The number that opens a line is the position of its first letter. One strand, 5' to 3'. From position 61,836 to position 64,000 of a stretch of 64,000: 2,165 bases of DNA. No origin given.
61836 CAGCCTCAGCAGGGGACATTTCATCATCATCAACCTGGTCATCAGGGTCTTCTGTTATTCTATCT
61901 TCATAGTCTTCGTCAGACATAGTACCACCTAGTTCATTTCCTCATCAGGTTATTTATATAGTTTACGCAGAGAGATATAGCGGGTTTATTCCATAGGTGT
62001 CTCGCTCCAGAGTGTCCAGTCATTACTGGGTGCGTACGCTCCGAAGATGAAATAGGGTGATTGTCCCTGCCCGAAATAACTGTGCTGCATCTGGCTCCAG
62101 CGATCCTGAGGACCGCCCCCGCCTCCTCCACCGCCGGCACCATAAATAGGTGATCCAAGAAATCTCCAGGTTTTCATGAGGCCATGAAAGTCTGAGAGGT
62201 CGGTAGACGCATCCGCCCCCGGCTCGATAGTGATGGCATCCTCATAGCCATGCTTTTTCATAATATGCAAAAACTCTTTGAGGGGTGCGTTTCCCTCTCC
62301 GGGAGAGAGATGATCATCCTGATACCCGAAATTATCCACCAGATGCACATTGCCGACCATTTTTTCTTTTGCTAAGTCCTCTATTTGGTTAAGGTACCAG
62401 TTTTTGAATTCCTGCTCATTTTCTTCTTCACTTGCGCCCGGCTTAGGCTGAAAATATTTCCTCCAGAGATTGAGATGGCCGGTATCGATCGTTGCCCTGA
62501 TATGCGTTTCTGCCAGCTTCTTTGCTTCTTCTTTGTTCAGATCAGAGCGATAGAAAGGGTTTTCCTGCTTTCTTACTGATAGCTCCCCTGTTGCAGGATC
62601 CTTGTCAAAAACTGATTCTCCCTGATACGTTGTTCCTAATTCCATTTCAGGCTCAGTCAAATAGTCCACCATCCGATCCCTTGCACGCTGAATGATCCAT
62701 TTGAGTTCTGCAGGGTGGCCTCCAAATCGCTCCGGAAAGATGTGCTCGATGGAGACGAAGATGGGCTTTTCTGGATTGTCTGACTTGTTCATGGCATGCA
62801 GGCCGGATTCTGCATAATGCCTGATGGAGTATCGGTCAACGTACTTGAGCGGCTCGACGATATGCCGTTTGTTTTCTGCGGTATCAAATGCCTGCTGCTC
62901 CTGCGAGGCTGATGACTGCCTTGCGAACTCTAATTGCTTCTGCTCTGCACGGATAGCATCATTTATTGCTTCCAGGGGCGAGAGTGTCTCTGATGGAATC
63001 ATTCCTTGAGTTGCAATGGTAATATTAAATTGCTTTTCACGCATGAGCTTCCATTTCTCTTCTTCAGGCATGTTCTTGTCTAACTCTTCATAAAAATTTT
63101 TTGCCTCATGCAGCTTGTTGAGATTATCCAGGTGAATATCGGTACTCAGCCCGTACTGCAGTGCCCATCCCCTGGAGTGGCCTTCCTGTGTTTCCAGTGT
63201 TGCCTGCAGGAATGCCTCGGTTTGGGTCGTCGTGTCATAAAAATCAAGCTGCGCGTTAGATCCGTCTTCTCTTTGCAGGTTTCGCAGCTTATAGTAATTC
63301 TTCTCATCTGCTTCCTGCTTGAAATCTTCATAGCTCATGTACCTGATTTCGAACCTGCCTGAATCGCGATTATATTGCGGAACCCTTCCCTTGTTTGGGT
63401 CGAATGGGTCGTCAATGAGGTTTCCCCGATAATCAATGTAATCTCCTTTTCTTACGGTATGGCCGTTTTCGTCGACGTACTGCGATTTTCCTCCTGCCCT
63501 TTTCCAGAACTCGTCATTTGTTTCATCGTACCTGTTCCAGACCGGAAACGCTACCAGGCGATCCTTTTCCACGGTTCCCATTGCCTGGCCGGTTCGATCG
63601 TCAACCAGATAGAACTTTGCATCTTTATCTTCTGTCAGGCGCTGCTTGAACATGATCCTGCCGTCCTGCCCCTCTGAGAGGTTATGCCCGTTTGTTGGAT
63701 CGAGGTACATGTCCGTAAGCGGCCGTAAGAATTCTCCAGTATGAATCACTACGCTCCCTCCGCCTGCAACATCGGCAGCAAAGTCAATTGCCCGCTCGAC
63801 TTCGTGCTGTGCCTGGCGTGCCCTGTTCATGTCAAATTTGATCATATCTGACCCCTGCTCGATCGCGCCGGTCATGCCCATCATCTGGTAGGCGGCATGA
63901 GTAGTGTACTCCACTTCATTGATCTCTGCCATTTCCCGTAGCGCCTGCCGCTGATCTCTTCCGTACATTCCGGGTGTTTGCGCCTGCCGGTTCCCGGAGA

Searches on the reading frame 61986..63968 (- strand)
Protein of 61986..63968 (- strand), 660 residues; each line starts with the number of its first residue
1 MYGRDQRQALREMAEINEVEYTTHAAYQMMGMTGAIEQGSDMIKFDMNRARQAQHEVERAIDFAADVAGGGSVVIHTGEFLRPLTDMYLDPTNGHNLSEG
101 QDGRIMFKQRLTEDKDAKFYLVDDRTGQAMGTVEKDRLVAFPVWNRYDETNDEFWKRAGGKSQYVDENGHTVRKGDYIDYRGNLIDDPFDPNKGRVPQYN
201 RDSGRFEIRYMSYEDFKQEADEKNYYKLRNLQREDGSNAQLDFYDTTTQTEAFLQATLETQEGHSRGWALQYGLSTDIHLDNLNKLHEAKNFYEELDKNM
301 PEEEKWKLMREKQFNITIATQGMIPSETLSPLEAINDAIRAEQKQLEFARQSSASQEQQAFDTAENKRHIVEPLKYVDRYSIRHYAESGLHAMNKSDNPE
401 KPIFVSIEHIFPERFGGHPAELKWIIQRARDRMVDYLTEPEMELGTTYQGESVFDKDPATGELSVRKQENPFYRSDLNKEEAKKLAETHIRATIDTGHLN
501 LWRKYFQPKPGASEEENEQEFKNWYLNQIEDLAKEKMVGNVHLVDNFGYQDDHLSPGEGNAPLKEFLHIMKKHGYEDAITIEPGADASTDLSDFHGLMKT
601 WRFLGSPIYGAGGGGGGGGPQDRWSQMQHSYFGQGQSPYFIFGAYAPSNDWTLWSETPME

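Call 21: search_protein_families(library=pfam, proteins=[window:61986-63968:-], max_evalue=0.001)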
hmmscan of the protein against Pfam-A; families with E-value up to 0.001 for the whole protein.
window:61986-63968:- (660 aa): 1 family
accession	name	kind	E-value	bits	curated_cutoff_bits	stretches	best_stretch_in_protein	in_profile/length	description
PF01261.30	AP_endonuc_2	-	4.2e-14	53.3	31.1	1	483-584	146-230/249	Xylose isomerase-like TIM barrel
